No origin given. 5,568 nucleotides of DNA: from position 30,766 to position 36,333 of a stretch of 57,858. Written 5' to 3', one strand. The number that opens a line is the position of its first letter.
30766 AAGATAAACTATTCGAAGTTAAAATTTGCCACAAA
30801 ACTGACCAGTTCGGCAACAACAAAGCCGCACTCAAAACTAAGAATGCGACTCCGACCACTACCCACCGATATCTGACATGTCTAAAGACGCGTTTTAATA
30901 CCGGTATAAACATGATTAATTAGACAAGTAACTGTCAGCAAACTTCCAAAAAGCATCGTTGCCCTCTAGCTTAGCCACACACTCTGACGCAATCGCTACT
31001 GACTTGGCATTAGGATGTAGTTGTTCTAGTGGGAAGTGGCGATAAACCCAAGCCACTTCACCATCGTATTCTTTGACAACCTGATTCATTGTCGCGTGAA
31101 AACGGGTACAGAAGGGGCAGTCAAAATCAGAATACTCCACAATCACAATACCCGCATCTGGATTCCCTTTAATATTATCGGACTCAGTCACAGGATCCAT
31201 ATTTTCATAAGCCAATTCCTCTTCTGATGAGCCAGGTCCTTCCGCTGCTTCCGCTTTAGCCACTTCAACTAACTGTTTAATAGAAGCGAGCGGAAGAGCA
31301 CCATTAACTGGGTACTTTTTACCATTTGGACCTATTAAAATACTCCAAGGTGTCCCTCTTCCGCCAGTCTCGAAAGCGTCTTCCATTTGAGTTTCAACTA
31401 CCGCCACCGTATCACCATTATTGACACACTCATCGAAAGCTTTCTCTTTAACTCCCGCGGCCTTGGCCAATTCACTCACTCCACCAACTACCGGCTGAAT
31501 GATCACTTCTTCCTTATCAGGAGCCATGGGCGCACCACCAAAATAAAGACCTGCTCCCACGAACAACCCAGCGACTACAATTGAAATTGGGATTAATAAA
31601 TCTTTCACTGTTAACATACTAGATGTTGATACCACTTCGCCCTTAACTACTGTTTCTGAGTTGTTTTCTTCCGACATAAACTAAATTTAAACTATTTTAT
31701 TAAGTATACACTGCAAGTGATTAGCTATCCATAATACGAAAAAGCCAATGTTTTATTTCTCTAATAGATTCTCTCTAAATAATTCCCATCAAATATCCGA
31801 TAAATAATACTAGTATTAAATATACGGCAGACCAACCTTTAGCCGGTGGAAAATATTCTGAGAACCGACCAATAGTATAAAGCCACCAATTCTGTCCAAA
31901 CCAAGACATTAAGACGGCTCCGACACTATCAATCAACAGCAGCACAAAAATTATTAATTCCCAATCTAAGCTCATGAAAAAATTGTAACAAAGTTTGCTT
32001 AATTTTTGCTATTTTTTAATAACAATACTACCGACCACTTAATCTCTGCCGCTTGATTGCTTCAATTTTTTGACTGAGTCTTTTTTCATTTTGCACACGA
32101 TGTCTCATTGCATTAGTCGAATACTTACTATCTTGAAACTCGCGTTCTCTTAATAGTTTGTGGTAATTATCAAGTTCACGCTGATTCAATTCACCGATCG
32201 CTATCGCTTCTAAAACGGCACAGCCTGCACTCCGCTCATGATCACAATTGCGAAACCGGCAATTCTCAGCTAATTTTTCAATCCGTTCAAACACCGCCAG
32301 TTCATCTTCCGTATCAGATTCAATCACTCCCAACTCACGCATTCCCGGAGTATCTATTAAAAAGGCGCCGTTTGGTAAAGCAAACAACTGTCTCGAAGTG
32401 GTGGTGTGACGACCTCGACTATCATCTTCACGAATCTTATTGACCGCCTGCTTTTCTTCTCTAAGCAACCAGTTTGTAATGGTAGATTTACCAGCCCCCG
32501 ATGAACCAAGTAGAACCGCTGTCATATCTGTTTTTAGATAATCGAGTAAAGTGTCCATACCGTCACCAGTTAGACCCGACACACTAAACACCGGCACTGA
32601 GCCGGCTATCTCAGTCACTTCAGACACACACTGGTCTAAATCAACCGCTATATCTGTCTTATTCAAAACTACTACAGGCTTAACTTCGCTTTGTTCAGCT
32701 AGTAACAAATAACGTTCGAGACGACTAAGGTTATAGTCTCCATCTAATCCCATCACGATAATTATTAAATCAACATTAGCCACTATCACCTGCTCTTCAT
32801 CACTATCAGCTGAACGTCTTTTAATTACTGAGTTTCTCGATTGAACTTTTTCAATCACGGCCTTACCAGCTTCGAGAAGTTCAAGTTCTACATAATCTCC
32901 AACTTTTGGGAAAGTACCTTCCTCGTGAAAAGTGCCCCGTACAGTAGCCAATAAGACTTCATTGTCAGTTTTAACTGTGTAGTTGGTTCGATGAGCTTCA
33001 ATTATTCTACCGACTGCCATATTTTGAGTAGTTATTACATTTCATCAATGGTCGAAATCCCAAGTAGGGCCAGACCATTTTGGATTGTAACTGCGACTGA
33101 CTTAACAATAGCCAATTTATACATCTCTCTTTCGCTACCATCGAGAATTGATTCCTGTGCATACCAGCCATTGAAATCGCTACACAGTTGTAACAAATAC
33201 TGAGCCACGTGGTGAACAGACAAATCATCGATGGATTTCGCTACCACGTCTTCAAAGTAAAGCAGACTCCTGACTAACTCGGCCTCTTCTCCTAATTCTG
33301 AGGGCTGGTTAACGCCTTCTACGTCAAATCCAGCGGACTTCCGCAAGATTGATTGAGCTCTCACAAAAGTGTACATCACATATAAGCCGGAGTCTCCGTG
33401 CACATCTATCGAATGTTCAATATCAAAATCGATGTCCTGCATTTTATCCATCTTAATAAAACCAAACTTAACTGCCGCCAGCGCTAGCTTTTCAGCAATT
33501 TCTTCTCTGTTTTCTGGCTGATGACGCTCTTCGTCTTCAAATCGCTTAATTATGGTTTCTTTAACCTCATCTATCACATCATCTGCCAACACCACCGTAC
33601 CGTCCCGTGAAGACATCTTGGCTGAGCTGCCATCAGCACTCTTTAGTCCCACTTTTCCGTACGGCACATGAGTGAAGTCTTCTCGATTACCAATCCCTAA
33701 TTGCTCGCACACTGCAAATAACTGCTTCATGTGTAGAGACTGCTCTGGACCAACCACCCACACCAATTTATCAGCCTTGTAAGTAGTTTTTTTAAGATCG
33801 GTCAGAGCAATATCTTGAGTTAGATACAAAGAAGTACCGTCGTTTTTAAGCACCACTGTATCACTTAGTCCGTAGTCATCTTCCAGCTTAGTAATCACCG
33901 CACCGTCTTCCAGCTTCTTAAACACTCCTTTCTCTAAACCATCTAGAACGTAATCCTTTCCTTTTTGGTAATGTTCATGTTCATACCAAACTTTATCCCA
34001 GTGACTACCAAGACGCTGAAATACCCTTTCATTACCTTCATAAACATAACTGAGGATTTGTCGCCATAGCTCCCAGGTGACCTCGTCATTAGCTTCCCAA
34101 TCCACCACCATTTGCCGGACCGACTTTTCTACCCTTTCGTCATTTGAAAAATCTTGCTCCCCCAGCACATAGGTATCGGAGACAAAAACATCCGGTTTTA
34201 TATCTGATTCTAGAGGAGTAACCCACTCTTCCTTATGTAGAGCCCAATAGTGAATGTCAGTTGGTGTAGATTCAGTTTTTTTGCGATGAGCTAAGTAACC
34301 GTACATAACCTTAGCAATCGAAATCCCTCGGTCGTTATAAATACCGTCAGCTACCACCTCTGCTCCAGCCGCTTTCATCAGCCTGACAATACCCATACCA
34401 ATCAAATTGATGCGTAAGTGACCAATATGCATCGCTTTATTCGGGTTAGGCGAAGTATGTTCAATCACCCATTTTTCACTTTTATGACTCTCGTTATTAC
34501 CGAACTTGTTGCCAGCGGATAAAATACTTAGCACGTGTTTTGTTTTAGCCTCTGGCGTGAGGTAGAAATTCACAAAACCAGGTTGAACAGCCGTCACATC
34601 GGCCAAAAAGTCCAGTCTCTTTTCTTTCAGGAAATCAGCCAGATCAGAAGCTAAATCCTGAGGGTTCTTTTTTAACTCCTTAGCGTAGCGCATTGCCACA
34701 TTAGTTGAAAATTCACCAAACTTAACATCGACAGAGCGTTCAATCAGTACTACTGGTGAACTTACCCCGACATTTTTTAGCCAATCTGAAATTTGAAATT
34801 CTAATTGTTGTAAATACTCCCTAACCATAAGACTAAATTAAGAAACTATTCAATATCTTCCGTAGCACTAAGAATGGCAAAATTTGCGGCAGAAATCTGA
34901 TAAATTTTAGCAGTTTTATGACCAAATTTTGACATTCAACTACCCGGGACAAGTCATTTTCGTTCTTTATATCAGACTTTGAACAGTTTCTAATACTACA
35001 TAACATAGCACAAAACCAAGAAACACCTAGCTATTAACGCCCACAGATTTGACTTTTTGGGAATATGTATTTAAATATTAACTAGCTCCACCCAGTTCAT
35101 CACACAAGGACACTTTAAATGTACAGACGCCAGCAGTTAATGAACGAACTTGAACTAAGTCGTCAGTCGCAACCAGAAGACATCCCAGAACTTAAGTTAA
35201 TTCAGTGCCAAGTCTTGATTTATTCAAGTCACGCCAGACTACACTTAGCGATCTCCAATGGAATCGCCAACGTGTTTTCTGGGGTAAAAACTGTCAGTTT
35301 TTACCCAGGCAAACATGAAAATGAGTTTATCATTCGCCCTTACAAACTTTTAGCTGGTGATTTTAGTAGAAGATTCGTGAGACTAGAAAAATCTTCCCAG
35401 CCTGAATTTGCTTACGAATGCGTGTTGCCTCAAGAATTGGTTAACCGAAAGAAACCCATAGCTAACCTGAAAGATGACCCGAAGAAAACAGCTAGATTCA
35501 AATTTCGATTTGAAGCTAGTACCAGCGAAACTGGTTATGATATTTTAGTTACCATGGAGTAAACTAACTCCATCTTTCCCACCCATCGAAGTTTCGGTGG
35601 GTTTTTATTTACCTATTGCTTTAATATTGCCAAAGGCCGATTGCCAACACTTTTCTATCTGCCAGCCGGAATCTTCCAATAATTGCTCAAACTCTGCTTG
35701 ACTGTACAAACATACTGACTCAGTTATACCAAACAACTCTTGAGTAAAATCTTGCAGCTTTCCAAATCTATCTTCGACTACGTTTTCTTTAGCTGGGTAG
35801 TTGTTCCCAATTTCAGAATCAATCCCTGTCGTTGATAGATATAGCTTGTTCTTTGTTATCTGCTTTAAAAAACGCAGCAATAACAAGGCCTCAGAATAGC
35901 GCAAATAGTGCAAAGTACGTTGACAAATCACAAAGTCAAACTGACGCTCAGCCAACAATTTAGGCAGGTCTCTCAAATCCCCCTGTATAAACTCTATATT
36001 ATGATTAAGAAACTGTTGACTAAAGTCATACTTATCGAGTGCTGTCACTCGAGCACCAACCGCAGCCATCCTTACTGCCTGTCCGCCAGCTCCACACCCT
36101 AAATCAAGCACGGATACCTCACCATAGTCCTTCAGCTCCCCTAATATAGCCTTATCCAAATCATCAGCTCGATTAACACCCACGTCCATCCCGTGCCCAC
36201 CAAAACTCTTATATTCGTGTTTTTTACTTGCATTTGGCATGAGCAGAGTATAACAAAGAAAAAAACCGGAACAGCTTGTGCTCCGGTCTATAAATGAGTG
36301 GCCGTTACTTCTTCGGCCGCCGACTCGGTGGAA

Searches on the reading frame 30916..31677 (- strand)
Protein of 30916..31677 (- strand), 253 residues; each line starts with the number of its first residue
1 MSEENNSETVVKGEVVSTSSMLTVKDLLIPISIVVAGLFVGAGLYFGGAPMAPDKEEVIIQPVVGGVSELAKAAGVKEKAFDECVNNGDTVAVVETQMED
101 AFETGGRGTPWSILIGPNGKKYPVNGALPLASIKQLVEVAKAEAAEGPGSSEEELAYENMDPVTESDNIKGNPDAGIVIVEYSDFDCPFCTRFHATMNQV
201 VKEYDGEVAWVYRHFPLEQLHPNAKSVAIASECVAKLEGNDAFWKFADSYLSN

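Call 38: search_protein_families(library=pfam, proteins=[window:30916-31677:-], max_evalue=0.001)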
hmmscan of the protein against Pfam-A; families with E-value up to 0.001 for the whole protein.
window:30916-31677:- (253 aa): 4 families
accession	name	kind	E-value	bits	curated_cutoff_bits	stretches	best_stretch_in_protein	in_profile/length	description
PF13462.12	Thioredoxin_4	-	1.4e-18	68.1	23.2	1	166-251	4-87/165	Thioredoxin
PF01323.26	DSBA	-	1.9e-12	47.8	25.6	1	178-229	1-50/191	DSBA-like thioredoxin domain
PF13098.12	Thioredoxin_2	-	3.8e-05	24.4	27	0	178-233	8-50/104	Thioredoxin-like domain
PF18400.7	Thioredoxin_12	-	0.00086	19.7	26.1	0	163-217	130-184/190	Thioredoxin-like domain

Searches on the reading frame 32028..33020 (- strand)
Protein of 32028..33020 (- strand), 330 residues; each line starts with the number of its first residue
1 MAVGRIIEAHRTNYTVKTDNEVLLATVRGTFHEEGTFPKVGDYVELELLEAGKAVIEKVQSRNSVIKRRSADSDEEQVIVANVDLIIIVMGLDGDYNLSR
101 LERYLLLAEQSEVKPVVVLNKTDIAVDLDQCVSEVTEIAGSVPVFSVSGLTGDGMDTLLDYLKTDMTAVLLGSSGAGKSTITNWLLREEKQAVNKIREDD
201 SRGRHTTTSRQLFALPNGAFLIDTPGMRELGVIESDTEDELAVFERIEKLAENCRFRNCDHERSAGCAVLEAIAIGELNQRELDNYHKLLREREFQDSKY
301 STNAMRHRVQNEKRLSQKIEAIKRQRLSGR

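Call 38: search_protein_families(library=pfam, proteins=[window:32028-33020:-], max_evalue=0.001)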
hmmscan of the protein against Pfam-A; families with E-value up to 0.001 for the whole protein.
window:32028-33020:- (330 aa): 6 families
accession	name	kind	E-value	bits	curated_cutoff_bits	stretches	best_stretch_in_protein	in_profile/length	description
PF03193.22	RsgA_GTPase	-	6.1e-51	173.1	30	1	60-232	2-173/174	RsgA GTPase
PF00009.33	GTP_EFTU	-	1.7e-09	38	26.5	1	81-164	91-184/188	Elongation factor Tu GTP binding domain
PF16745.11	RsgA_N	-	2.2e-08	34.2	27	1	4-56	2-54/54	RsgA N-terminal domain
PF01926.29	MMR_HSR1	-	4.7e-07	30.4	21.9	1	168-248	2-71/113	50S ribosome-binding GTPase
PF00005.33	ABC_tran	-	1.6e-05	25.9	25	1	163-256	9-94/137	ABC transporter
PF04548.22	AIG1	-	7.8e-05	22.5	27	0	167-241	2-73/212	AIG1 family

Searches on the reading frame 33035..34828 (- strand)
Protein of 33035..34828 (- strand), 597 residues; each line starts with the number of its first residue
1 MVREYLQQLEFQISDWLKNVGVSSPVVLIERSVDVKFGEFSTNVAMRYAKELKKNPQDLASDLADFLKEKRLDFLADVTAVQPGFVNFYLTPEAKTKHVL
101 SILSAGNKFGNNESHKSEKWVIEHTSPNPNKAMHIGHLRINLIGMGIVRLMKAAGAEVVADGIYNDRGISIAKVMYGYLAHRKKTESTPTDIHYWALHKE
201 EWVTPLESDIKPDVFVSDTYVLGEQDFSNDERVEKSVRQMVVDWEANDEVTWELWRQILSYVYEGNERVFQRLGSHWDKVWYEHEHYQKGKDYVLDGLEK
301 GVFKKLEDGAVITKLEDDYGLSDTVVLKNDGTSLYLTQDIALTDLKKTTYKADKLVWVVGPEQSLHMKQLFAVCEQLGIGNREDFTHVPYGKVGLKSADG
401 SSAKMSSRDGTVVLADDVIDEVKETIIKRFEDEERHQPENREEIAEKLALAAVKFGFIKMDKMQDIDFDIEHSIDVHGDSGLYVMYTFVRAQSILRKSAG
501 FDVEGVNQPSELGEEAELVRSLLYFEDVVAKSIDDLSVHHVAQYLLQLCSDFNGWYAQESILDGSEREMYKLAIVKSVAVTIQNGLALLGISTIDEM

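Call 38: search_protein_families(library=pfam, proteins=[window:33035-34828:-], max_evalue=0.001)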
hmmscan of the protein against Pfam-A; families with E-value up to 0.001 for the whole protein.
window:33035-34828:- (597 aa): 3 families
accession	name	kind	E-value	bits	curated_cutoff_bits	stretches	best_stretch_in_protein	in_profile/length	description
PF00750.26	tRNA-synt_1d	-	3e-42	145.3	23.3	2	218-469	99-348/349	tRNA synthetases class I (R), catalytic domain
PF05746.21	DALR_1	-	1.2e-25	90.3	22.3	1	484-597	1-117/117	DALR anticodon binding domain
PF03485.21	Arg_tRNA_synt_N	-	1.3e-17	64.7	21.5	1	9-90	3-85/85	Arginyl tRNA synthetase N terminal domain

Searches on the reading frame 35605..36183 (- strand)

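Call 3: search_protein_families(library=pfam, proteins=[window:35605-36183:-], max_evalue=0.1)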
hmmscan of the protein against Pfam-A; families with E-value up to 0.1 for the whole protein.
window:35605-36183:- (192 aa): 15 families
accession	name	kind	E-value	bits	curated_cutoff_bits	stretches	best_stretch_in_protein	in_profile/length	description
PF13649.12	Methyltransf_25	-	1.1e-11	45.7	27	1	25-110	1-93/97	Methyltransferase domain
PF08241.18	Methyltransf_11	-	4.5e-11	43.7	21.2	1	26-101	1-78/95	Methyltransferase domain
PF13847.12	Methyltransf_31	-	3.3e-10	40.3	27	1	23-119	5-111/145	Methyltransferase domain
PF13489.12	Methyltransf_23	-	4e-09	36.8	27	1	24-177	25-162/164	Methyltransferase domain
PF03848.20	TehB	-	3.4e-08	33.6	20.4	1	24-112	33-126/193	Tellurite resistance protein TehB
PF08242.18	Methyltransf_12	-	7.4e-06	27.1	30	1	26-101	1-85/98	Methyltransferase domain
PF09445.16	Methyltransf_15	-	0.0001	22.3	22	1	25-65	4-44/165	RNA cap guanine-N2 methyltransferase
PF05175.20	MTS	-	0.00016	21.8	23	1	11-146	21-160/170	Methyltransferase small domain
PF07021.18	MetW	-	0.00073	19.7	21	1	24-101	16-95/193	Methionine biosynthesis protein MetW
PF01728.25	FtsJ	-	0.00081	19.8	24.1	1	23-87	23-97/181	FtsJ-like methyltransferase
PF05401.17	NodS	-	0.0012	19.2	24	1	19-100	41-125/201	Nodulation protein S (NodS)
PF01739.24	CheR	-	0.0074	16.2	27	0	50-112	108-167/195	CheR methyltransferase, SAM binding domain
PF03291.22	mRNA_G-N7_MeTrfase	-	0.0097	15.5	26.6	0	22-43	62-83/315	mRNA (guanine-N(7))-methyltransferase domain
PF06325.19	PrmA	-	0.032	14.2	22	1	22-87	162-232/296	Ribosomal protein L11 methyltransferase (PrmA)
PF08003.17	Methyltransf_9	-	0.041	13.3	23.8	1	14-48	108-142/315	Protein of unknown function (DUF1698)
